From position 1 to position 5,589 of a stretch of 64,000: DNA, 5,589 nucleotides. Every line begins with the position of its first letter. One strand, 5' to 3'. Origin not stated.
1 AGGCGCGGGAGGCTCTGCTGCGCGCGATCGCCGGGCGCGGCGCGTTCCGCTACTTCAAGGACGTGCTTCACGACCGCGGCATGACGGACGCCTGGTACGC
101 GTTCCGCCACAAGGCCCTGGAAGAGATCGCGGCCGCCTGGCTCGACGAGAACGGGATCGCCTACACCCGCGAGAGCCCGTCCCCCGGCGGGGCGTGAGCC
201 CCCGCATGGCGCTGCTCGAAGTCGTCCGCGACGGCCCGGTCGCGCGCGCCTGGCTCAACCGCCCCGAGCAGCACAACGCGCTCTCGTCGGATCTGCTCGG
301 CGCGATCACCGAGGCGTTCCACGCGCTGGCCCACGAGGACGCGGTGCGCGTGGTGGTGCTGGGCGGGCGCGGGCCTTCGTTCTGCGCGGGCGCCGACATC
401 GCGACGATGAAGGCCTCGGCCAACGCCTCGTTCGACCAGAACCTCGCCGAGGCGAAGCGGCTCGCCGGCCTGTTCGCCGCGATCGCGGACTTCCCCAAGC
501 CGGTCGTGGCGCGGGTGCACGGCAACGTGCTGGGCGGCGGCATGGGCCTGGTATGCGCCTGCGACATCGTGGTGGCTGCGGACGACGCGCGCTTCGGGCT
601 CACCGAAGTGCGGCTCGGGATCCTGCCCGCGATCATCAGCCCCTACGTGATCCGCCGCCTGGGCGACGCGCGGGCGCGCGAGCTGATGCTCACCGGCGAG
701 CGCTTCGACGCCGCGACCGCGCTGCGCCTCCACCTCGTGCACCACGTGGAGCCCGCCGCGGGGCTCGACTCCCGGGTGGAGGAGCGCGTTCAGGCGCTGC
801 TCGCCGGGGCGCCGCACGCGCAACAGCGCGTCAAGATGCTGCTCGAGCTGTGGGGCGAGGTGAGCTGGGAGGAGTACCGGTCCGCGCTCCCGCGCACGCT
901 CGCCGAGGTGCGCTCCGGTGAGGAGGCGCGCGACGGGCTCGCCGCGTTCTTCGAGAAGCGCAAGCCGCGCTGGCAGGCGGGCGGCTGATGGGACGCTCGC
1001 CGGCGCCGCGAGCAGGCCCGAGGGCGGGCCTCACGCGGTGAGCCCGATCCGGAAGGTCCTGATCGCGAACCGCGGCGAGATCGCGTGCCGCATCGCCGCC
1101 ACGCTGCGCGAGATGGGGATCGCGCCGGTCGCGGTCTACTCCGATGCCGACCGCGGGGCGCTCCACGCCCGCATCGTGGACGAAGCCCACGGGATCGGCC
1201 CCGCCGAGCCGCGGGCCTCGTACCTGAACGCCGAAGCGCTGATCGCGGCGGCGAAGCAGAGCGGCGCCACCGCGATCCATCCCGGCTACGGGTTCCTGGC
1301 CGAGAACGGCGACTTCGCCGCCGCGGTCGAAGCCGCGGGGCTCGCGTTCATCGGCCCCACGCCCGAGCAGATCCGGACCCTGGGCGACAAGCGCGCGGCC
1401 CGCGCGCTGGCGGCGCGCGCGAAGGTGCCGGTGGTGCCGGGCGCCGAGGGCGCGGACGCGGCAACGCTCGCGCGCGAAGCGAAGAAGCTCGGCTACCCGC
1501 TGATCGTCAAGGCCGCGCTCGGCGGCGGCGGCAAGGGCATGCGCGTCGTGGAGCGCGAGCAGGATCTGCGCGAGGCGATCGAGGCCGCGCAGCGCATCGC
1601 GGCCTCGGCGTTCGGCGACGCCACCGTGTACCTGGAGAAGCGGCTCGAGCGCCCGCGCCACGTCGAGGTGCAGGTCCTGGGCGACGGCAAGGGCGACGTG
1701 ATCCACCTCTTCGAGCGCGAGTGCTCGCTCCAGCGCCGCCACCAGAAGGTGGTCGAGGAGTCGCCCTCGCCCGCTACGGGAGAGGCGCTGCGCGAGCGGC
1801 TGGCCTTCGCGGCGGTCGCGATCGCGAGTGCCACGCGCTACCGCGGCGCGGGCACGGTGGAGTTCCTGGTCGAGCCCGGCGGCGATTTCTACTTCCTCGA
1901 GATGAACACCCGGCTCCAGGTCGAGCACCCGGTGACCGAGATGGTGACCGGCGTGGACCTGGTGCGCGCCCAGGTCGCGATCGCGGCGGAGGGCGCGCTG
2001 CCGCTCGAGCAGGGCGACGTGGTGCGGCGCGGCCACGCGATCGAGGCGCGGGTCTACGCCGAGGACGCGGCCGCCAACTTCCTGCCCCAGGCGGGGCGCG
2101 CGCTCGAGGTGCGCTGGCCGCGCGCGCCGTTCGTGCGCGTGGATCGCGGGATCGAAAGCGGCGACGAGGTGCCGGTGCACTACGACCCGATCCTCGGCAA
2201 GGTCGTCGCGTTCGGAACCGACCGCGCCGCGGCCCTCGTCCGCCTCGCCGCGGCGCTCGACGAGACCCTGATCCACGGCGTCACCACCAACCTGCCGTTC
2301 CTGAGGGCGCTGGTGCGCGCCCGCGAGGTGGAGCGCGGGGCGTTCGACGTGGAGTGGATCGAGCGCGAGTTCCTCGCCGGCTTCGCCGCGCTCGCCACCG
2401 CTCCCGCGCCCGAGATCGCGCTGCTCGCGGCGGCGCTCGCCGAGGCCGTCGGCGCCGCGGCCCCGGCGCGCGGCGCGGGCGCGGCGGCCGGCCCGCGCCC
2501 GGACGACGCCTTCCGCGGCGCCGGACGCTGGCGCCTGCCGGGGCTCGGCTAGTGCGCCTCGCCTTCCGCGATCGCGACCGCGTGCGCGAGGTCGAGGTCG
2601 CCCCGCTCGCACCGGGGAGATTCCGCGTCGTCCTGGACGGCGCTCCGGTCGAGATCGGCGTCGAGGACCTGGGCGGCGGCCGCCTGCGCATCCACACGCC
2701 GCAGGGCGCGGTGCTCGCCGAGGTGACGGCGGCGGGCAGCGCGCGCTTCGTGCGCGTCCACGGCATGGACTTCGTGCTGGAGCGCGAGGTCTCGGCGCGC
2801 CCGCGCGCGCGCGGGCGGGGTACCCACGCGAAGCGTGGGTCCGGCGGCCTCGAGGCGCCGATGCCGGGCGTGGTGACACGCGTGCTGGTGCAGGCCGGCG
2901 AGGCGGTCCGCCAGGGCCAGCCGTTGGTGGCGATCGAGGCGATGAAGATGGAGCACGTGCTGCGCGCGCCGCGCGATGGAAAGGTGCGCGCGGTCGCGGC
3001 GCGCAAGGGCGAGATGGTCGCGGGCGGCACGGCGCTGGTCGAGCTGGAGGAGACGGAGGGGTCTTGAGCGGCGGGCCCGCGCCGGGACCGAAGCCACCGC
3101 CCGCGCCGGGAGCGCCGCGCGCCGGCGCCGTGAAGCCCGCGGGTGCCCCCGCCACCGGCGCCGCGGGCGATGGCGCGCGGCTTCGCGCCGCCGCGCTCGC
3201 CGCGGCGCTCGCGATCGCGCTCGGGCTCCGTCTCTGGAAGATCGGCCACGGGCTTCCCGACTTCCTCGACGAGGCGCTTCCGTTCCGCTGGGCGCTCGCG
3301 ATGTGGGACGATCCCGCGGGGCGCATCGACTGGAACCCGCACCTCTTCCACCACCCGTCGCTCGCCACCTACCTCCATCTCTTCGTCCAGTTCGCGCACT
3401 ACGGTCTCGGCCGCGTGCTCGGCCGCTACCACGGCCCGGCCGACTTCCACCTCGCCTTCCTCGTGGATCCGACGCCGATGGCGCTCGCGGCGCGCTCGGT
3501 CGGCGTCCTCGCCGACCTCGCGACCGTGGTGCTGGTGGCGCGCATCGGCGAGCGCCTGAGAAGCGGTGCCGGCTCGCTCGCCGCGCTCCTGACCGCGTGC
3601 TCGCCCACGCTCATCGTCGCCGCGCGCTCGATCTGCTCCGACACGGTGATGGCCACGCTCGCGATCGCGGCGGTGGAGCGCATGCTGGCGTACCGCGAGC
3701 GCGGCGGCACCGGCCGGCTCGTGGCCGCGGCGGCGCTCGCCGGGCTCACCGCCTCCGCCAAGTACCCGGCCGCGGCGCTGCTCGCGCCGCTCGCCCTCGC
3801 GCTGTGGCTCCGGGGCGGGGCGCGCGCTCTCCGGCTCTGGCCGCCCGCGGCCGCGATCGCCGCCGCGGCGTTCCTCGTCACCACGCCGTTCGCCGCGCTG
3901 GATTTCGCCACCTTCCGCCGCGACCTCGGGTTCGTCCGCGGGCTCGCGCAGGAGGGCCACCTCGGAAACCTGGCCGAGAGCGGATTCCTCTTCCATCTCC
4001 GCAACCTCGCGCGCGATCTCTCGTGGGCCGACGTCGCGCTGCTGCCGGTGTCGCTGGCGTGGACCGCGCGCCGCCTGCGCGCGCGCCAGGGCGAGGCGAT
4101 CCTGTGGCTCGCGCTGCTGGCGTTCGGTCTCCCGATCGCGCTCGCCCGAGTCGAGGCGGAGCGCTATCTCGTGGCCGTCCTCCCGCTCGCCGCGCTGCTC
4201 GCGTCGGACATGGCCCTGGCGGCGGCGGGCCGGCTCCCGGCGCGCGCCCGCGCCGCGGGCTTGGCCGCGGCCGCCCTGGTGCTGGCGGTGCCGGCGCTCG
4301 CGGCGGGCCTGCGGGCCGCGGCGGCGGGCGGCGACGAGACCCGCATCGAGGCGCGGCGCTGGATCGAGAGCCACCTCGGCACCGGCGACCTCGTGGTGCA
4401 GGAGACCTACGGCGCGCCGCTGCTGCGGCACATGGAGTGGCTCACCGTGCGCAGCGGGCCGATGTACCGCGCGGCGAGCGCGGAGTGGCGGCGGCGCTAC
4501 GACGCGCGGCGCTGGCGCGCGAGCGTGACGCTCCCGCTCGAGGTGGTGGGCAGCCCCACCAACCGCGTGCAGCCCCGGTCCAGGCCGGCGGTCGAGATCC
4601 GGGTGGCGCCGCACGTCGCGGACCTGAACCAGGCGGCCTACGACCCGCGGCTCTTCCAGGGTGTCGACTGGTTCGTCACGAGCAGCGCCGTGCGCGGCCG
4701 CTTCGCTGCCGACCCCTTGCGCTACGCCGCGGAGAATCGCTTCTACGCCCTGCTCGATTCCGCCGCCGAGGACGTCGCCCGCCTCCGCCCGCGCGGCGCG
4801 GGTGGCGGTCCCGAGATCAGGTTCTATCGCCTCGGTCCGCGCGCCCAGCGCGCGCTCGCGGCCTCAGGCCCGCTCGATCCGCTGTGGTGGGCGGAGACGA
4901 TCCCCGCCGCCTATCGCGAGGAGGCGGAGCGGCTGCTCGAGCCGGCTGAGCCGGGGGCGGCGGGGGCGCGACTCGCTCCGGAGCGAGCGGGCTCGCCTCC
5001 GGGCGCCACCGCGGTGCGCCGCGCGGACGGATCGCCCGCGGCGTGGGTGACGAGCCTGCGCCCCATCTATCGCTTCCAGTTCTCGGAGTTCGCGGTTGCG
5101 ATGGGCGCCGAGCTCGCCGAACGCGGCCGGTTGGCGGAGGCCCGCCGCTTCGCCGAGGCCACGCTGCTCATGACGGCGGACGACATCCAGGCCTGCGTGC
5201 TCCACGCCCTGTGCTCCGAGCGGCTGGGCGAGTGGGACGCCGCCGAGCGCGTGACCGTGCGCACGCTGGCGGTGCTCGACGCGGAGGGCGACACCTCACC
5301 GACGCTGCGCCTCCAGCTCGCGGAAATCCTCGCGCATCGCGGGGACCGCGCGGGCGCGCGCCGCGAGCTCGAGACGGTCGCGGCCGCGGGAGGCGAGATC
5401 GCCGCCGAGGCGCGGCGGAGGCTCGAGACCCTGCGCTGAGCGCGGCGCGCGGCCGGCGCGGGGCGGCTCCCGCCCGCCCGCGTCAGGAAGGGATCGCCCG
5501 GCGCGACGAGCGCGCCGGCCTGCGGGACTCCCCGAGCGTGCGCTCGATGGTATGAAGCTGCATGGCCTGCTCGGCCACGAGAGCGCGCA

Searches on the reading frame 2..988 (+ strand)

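Call 16: search_protein_families(library=pfam, proteins=[window:2-988:+], max_evalue=0.0001)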
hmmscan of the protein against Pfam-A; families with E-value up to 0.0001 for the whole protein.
window:2-988:+ (328 aa): 2 families
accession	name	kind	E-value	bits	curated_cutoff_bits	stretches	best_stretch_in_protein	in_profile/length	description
PF00378.25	ECH_1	-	1.6e-52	178.8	27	1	80-325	6-249/251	Enoyl-CoA hydratase/isomerase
PF16113.10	ECH_2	-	1.9e-35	123.4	27.2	1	81-282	2-200/335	Enoyl-CoA hydratase/isomerase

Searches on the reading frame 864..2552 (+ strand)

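Call 16: search_protein_families(library=pfam, proteins=[window:864-2552:+], max_evalue=0.0001)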
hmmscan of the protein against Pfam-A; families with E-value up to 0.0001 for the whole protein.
window:864-2552:+ (562 aa): 5 families
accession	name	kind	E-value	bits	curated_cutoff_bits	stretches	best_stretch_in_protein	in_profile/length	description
PF02786.22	CPSase_L_D2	-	7e-71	238.5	19.8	1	175-380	1-209/211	Carbamoyl-phosphate synthase L chain, ATP binding domain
PF00289.28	Biotin_carb_N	-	2.9e-41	140.8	25.5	1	62-170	2-110/110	Biotin carboxylase, N-terminal domain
PF02785.25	Biotin_carb_C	-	2.7e-33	114.8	32.4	1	394-501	1-108/108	Biotin carboxylase C-terminal domain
PF07478.18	Dala_Dala_lig_C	-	5.8e-12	46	24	1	200-349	26-174/204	D-ala D-ala ligase C-terminus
PF02222.28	ATP-grasp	-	5.5e-08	33.1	27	1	184-350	4-162/179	ATP-grasp domain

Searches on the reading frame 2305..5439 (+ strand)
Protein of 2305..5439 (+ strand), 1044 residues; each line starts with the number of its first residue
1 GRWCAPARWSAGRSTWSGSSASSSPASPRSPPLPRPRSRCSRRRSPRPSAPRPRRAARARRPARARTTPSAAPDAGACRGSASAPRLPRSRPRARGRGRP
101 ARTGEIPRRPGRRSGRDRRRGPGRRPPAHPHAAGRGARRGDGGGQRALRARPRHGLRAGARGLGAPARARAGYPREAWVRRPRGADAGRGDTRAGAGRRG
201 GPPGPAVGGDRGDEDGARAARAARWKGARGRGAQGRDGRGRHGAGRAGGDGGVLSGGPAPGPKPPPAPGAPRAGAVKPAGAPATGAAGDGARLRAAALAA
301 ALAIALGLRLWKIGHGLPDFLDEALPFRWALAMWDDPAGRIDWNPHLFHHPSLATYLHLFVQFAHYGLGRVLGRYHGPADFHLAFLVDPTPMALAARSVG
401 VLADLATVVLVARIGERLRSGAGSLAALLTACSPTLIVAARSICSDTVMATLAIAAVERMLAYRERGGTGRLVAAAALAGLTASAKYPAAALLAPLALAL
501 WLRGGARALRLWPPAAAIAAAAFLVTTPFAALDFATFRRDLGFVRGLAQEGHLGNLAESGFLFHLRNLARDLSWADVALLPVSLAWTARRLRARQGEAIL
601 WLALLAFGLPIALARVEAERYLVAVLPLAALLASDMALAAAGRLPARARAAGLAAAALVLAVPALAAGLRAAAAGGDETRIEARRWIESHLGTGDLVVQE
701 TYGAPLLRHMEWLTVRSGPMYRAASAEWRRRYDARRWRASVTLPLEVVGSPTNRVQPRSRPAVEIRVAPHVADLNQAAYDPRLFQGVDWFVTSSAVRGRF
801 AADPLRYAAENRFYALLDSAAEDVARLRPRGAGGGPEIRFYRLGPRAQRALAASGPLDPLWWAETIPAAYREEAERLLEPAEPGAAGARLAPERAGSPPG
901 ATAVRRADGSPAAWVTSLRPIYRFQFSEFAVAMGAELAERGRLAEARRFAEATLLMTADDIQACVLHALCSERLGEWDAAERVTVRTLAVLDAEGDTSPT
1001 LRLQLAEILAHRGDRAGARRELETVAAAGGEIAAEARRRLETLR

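Call 16: search_protein_families(library=pfam, proteins=[window:2305-5439:+], max_evalue=0.0001)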
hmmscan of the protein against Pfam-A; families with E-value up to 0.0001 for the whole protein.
window:2305-5439:+ (1044 aa): 1 family
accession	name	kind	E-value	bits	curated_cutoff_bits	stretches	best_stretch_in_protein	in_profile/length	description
PF13231.12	PMT_2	-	1.9e-06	28.6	26.1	1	394-528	22-156/160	Dolichyl-phosphate-mannose-protein mannosyltransferase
